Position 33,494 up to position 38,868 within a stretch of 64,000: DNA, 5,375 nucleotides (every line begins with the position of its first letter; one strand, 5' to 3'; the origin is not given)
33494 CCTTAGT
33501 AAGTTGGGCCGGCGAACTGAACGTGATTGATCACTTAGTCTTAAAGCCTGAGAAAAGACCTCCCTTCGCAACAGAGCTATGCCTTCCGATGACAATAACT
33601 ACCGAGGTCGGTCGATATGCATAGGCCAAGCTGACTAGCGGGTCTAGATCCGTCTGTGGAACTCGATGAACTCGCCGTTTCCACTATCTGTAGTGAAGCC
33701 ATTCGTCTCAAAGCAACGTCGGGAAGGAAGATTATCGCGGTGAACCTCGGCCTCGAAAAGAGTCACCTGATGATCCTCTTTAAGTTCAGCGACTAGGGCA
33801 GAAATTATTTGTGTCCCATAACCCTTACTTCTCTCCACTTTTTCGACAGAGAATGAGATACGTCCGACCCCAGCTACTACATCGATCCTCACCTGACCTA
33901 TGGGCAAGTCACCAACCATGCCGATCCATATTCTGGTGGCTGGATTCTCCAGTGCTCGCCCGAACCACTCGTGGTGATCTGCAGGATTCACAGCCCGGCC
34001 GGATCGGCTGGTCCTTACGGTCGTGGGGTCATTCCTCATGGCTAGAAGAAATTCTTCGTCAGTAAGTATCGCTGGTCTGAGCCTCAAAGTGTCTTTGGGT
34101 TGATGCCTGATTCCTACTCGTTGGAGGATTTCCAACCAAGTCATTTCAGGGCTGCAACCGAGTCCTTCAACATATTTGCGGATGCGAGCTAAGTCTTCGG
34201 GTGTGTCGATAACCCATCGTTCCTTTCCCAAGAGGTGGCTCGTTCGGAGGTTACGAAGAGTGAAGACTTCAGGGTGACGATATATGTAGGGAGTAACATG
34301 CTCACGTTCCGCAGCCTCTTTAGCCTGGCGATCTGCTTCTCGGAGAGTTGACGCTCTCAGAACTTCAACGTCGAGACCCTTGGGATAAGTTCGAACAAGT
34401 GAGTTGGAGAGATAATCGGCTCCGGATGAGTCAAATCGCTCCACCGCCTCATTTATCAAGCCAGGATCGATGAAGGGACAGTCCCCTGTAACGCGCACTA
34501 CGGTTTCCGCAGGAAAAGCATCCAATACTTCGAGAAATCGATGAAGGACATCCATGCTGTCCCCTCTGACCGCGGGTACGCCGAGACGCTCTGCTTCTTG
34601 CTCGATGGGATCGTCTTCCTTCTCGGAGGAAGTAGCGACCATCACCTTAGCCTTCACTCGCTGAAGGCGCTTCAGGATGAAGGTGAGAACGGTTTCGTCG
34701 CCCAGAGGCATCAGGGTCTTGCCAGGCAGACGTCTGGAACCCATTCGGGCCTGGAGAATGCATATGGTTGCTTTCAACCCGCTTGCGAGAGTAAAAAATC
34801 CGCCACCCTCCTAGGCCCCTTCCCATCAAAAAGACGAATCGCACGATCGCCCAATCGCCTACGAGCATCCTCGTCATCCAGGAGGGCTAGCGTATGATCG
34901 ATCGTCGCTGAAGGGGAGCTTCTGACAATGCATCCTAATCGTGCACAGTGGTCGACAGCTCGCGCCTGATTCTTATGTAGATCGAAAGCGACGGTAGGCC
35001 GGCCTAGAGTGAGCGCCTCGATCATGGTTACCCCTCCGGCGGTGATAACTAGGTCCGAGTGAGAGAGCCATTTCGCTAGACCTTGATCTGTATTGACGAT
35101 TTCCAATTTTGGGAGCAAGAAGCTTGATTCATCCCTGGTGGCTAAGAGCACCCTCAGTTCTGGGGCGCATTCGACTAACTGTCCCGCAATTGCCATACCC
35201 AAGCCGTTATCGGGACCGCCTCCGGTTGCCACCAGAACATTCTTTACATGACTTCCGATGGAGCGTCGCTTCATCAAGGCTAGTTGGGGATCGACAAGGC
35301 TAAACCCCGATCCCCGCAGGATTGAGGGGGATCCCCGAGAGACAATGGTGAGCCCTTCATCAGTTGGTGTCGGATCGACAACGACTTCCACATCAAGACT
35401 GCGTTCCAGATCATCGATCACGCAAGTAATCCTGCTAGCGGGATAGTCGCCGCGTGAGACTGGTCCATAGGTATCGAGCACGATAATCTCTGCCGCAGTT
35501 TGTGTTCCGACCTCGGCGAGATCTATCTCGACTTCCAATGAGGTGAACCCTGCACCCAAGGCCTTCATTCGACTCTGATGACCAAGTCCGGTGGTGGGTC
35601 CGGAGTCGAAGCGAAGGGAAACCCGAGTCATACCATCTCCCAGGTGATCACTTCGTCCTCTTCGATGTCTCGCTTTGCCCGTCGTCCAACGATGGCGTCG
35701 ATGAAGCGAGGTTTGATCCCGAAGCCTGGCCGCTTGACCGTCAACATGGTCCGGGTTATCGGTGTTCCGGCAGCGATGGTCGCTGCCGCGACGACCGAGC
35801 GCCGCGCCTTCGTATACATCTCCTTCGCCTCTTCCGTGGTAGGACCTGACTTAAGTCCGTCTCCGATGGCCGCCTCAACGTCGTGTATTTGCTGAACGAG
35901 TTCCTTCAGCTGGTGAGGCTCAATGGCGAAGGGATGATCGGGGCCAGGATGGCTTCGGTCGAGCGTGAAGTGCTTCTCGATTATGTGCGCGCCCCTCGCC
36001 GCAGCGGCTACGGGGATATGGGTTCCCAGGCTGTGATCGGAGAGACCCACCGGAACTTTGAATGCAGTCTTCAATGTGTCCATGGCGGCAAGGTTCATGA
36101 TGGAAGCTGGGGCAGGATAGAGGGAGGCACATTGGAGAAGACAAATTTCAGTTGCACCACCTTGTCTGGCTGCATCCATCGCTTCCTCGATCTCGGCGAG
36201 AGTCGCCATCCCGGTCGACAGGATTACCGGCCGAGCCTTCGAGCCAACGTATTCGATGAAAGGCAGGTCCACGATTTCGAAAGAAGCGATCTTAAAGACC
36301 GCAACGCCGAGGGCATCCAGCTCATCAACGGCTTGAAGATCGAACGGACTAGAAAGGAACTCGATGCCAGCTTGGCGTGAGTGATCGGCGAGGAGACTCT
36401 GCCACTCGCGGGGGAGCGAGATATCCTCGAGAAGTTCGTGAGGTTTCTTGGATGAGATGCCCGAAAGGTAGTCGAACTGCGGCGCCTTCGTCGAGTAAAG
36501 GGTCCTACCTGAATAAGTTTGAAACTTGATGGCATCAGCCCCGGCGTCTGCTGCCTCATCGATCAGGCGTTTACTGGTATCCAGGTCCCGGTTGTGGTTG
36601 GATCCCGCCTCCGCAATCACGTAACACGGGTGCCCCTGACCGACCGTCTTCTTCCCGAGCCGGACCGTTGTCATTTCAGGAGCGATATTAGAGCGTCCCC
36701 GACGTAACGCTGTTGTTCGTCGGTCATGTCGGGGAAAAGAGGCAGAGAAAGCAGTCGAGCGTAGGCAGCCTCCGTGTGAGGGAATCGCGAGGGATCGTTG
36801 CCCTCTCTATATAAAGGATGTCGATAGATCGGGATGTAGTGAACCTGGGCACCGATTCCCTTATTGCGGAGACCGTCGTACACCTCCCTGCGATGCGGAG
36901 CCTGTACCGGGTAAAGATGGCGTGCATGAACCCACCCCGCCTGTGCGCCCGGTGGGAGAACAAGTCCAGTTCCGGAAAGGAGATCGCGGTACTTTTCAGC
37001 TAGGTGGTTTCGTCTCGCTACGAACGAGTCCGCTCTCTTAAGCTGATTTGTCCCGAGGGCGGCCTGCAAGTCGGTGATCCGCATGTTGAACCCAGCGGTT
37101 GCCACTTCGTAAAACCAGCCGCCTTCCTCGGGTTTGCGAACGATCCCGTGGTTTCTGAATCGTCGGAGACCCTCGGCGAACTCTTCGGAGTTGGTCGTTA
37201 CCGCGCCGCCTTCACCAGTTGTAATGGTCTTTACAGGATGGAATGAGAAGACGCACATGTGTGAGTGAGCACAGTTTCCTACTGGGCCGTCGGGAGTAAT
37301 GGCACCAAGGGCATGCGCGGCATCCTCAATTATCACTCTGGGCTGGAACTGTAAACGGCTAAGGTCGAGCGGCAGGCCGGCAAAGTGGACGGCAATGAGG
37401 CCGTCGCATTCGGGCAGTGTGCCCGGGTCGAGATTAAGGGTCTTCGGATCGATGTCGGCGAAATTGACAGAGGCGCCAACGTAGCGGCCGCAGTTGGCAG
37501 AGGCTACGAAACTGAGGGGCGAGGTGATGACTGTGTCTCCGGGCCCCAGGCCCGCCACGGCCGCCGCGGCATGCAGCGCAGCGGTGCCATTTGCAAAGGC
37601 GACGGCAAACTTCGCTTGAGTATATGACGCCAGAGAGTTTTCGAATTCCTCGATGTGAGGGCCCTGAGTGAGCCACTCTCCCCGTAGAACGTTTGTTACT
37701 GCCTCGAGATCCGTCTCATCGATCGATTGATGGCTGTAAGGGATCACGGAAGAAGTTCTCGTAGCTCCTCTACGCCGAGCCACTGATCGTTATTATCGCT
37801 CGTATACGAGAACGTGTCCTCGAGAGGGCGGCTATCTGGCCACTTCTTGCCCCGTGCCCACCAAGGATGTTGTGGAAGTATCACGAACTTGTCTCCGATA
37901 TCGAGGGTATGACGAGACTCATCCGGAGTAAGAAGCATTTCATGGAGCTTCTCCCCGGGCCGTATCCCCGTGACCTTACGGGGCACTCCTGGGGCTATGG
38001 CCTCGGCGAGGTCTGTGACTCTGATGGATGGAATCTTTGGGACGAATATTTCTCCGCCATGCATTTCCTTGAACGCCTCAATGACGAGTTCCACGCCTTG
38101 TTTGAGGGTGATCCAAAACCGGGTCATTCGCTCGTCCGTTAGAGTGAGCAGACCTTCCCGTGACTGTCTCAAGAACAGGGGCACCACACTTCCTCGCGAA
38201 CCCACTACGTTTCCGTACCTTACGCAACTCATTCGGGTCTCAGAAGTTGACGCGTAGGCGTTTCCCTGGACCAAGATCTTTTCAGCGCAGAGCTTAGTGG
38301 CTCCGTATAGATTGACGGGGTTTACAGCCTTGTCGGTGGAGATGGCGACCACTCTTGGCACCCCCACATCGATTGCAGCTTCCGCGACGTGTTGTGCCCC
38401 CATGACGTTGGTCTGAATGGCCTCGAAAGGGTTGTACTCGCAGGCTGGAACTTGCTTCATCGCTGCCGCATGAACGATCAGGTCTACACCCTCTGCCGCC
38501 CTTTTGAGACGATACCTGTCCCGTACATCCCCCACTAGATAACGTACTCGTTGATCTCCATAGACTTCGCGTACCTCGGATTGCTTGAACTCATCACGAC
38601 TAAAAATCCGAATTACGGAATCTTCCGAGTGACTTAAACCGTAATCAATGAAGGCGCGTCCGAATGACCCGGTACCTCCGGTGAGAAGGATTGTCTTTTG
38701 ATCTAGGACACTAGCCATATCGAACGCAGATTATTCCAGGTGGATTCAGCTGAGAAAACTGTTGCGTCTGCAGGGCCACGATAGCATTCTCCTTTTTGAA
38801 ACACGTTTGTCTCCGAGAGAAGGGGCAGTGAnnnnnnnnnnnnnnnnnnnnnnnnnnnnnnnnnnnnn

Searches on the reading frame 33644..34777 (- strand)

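Call 35: search_protein_families(library=pfam, proteins=[window:33644-34777:-])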
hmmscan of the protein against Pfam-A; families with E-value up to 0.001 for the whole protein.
window:33644-34777:- (377 aa): 5 families
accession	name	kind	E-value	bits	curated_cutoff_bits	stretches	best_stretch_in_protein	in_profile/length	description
PF02348.25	CTP_transf_3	-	3.8e-32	112.3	22.6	1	5-200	1-203/217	Cytidylyltransferase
PF13302.13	Acetyltransf_3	-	9.9e-13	49.4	25.4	1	231-362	2-138/138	Acetyltransferase (GNAT) domain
PF12804.13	NTP_transf_3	-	8.4e-11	42.7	27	1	11-123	11-119/160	MobA-like NTP transferase domain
PF00583.31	Acetyltransf_1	-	4.2e-08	33.9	20.7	1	266-361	19-116/116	Acetyltransferase (GNAT) family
PF13508.13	Acetyltransf_7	-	0.00027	21.7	27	1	281-362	3-83/84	Acetyltransferase (GNAT) domain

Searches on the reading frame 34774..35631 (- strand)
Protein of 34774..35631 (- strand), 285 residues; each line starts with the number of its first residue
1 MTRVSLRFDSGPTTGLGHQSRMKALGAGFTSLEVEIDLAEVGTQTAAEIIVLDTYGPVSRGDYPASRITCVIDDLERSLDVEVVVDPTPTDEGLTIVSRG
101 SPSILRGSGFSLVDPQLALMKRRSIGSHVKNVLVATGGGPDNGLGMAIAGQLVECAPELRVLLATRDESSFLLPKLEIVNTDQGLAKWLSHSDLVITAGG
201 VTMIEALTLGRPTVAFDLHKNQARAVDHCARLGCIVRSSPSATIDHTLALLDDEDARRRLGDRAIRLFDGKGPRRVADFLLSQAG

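Call 35: search_protein_families(library=pfam, proteins=[window:34774-35631:-])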
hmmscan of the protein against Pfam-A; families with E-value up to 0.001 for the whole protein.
window:34774-35631:- (285 aa): 1 family
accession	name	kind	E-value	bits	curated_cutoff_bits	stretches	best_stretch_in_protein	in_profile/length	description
PF00534.26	Glycos_transf_1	-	0.00065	19.7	26.4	1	190-265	91-170/172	Glycosyl transferases group 1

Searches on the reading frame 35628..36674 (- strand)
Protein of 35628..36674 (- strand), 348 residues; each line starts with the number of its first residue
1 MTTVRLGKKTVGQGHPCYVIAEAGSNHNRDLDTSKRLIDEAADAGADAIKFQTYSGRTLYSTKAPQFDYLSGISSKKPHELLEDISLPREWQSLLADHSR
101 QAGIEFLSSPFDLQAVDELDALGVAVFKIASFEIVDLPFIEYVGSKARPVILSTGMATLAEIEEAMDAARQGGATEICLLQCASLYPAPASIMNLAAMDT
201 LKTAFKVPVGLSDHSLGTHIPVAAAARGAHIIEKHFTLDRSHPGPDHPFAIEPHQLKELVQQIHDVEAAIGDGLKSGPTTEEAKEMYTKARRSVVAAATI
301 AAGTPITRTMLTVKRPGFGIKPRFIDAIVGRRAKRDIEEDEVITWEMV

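Call 35: search_protein_families(library=pfam, proteins=[window:35628-36674:-])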
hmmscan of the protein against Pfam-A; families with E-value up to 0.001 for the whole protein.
window:35628-36674:- (348 aa): 2 families
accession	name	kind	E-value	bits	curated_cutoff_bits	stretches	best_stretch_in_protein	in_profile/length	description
PF03102.20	NeuB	-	3.8e-88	295.5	22.1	1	37-274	1-240/241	NeuB family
PF08666.17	SAF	-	7.2e-17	62.1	21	1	291-348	1-62/63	SAF domain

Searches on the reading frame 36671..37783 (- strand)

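Call 35: search_protein_families(library=pfam, proteins=[window:36671-37783:-])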
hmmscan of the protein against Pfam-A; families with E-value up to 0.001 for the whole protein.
window:36671-37783:- (370 aa): 2 families
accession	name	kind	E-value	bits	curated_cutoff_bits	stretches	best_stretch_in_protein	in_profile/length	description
PF01041.23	DegT_DnrJ_EryC1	-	3.1e-96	323.2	19.8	1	20-365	2-359/360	DegT/DnrJ/EryC1/StrS aminotransferase family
PF00155.27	Aminotran_1_2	-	0.00088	19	19.7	0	41-110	40-119/361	Aminotransferase class I and II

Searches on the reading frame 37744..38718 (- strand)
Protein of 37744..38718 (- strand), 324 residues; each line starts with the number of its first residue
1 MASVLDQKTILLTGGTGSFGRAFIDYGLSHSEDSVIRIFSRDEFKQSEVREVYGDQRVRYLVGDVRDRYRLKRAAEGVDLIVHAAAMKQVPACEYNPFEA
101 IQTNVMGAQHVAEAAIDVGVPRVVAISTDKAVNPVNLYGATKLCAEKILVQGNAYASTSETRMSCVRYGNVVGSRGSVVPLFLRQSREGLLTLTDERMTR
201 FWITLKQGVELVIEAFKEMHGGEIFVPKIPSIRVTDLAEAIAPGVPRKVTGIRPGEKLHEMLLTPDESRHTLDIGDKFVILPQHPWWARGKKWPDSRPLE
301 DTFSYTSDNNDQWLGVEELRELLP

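Call 35: search_protein_families(library=pfam, proteins=[window:37744-38718:-])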
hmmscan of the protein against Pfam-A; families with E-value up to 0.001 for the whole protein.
window:37744-38718:- (324 aa): 9 families
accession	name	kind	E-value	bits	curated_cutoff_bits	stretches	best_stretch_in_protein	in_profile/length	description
PF02719.21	Polysacc_synt_2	-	2.3e-95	319.6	20.2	1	10-280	1-291/293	Polysaccharide biosynthesis protein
PF01370.27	Epimerase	-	3.2e-23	82.8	20.9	1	10-219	1-231/240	NAD dependent epimerase/dehydratase family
PF01073.25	3Beta_HSD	-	4.1e-15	56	22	1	12-134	2-122/280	3-beta hydroxysteroid dehydrogenase/isomerase family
PF16363.11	GDP_Man_Dehyd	-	3.3e-13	50.2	27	1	11-217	1-238/332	GDP-mannose 4,6 dehydratase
PF04321.23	RmlD_sub_bind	-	6.3e-13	48.9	27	1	9-172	2-152/287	RmlD substrate binding domain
PF13460.12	NAD_binding_10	-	1.3e-09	38.6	27.2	1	14-133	1-103/184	NAD(P)H-binding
PF05368.20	NmrA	-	2.3e-08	34.4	27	1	7-157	2-137/298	NmrA-like family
PF07993.18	NAD_binding_4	-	3.4e-07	30.1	20.1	1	41-134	43-142/258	Male sterility protein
PF00106.31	adh_short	-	0.00021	21.3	26.6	1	8-147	1-158/195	short chain dehydrogenase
